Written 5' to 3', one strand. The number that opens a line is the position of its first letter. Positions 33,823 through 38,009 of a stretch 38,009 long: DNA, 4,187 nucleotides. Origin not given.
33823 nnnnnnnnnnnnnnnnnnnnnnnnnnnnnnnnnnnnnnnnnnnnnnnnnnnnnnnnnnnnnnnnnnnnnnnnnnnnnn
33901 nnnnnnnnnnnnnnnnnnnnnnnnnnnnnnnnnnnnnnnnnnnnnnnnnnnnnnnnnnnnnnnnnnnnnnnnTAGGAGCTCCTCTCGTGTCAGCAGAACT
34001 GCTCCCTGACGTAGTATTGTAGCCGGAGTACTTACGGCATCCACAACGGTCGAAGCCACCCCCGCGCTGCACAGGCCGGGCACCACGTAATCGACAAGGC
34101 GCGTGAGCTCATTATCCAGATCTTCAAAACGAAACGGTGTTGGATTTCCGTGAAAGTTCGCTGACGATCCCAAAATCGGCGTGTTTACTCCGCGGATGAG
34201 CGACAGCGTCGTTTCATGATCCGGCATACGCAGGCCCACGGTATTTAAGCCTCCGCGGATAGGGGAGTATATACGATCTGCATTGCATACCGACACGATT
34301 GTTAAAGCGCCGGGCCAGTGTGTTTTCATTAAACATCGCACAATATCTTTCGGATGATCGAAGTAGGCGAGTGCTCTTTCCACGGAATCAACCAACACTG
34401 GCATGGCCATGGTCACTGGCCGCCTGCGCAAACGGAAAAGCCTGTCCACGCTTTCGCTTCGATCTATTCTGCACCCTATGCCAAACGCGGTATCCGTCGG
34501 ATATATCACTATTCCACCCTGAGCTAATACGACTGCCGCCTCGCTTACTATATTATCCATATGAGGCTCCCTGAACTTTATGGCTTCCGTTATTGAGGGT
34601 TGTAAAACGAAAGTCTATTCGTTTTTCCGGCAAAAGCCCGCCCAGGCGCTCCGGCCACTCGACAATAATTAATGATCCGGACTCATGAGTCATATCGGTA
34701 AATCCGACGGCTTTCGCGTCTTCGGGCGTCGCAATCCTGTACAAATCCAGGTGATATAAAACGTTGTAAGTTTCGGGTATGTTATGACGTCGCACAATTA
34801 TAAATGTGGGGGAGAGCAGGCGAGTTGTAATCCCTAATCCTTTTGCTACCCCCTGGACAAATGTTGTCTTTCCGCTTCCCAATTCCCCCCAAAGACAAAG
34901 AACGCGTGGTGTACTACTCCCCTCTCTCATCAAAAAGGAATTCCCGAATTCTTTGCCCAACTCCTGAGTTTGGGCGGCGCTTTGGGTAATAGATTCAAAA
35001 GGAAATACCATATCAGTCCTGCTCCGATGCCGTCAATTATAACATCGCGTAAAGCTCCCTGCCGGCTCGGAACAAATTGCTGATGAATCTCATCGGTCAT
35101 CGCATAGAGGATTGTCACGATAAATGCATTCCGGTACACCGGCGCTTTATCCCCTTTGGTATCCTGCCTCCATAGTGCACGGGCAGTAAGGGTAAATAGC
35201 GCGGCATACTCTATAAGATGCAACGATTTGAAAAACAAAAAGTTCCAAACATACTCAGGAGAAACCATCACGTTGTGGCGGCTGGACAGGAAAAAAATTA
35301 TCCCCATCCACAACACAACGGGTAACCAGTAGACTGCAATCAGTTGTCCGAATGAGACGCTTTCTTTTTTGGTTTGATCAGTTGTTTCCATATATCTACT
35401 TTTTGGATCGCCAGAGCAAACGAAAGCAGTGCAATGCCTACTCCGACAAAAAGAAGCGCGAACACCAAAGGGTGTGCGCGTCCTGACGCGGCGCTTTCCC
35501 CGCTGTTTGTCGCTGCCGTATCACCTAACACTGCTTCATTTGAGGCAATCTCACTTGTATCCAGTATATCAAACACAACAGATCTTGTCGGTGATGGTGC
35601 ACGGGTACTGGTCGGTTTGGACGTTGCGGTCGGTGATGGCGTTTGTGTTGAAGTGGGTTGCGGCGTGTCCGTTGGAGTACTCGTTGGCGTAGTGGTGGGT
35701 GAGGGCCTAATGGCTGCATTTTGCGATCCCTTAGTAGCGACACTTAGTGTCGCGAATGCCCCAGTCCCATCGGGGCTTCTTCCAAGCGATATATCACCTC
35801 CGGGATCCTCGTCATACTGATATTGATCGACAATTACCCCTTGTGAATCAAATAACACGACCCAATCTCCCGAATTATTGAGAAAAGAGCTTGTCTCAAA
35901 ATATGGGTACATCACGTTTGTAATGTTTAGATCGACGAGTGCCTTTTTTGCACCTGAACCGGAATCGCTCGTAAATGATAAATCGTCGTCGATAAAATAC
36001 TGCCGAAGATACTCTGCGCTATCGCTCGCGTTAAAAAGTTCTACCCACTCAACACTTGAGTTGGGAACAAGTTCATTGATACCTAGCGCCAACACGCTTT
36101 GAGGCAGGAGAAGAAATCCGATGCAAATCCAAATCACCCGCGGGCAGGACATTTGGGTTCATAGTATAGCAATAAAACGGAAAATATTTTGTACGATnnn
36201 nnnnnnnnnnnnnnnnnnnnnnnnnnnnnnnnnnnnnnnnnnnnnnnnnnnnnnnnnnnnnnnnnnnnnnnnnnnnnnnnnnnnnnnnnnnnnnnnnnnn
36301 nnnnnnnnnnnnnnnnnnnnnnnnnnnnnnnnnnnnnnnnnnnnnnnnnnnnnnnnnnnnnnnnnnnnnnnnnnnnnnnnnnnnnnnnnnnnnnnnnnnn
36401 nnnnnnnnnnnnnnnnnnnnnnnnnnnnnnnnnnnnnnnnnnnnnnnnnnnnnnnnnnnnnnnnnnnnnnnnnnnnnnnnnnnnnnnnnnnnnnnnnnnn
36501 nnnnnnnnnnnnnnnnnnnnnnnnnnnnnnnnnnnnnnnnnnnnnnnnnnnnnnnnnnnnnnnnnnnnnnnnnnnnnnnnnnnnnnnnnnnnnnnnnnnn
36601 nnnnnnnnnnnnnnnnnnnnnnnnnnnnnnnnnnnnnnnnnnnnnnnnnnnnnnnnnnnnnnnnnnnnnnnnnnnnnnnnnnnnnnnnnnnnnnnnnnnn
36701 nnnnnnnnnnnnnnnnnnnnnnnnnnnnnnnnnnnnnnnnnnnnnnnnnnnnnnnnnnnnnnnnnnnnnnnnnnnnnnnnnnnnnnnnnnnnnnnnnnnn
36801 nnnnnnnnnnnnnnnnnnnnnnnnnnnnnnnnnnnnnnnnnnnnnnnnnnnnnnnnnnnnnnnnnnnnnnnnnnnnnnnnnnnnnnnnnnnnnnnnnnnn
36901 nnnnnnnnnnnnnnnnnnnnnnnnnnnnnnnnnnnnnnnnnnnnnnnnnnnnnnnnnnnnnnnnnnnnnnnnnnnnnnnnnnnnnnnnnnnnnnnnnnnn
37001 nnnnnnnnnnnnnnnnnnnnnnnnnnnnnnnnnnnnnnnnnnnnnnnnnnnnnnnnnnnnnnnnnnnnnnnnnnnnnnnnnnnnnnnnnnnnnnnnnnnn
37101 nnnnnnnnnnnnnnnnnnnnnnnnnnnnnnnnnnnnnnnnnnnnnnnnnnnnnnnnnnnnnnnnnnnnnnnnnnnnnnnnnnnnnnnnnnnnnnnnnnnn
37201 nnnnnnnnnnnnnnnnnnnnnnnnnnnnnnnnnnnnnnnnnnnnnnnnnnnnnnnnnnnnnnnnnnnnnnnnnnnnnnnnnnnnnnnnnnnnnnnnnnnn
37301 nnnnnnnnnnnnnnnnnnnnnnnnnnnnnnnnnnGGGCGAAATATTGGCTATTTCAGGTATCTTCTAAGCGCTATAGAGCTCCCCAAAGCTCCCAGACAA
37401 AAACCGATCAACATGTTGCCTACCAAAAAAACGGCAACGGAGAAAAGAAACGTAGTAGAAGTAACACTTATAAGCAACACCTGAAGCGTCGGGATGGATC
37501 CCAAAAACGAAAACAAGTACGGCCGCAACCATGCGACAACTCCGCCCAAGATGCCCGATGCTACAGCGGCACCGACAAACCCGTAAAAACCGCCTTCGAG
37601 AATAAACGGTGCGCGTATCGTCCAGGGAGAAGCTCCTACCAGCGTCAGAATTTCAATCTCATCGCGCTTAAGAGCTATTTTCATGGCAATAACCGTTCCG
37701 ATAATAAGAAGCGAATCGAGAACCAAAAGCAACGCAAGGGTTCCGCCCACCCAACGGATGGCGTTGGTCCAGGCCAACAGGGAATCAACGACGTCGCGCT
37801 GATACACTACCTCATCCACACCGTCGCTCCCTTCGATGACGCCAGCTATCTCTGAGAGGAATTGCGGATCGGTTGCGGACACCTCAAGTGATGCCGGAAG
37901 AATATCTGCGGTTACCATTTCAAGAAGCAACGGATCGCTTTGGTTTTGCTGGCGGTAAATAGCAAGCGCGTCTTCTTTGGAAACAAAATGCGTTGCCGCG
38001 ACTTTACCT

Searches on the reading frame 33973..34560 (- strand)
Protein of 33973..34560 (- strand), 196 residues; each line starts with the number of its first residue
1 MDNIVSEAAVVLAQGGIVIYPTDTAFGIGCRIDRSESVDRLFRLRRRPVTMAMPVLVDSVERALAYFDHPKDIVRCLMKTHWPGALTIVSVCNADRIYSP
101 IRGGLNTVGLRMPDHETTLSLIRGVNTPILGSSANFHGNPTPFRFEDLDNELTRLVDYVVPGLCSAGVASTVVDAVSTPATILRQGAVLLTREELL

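Call 62: search_protein_families(library=pfam, proteins=[window:33973-34560:-], max_evalue=0.01)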
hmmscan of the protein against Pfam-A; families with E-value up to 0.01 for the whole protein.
window:33973-34560:- (196 aa): 1 family
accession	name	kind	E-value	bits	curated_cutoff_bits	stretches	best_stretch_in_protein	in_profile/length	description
PF01300.24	Sua5_yciO_yrdC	-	6.6e-45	153.2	25.1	1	11-186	2-178/178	Telomere recombination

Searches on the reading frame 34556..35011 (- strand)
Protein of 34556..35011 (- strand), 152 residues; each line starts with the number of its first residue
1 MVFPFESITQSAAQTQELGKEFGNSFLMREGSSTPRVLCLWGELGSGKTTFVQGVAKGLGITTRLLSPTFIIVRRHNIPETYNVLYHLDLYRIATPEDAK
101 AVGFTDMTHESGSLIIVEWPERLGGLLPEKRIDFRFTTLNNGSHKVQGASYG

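Call 62: search_protein_families(library=pfam, proteins=[window:34556-35011:-], max_evalue=0.01)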
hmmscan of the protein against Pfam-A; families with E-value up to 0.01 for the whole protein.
window:34556-35011:- (152 aa): 1 family
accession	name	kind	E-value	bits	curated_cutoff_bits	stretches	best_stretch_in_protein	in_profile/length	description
PF02367.23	TsaE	-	1.1e-32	113.1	26.6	1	10-140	2-122/128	Threonylcarbamoyl adenosine biosynthesis protein TsaE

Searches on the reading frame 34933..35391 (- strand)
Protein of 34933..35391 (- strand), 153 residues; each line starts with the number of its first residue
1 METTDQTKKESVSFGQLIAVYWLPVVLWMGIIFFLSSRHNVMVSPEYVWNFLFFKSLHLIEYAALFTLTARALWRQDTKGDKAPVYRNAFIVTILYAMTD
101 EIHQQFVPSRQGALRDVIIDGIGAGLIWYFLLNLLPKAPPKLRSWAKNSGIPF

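Call 62: search_protein_families(library=pfam, proteins=[window:34933-35391:-], max_evalue=0.01)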
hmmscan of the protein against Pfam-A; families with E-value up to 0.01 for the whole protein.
window:34933-35391:- (153 aa): 1 family
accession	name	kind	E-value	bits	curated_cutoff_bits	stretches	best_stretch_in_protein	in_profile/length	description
PF04892.17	VanZ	-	9.7e-13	49.3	30.1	1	22-130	2-121/126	VanZ like family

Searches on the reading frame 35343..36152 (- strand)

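Call 62: search_protein_families(library=pfam, proteins=[window:35343-36152:-], max_evalue=0.01)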
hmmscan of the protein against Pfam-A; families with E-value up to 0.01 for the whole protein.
window:35343-36152:- (270 aa): 1 family
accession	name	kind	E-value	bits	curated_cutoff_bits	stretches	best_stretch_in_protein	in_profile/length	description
PF00932.25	LTD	-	2.4e-09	38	34.3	1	23-113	8-107/109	Lamin Tail Domain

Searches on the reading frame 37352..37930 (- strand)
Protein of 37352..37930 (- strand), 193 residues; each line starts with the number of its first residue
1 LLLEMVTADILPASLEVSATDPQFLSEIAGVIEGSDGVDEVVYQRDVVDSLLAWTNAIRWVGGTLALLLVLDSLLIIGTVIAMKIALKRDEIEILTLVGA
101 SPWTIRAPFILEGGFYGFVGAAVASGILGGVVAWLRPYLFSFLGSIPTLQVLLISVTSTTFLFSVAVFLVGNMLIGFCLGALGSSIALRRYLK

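Call 62: search_protein_families(library=pfam, proteins=[window:37352-37930:-], max_evalue=0.01)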
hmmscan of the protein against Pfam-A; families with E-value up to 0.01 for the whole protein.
window:37352-37930:- (193 aa): 2 families
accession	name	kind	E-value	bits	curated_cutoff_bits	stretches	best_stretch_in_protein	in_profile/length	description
PF02687.27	FtsX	-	3.2e-09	37.3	25.5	1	65-192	3-116/120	FtsX-like permease C-terminal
PF18075.7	FtsX_ECD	-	0.00035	21.5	23.5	1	2-41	55-96/96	FtsX extracellular domain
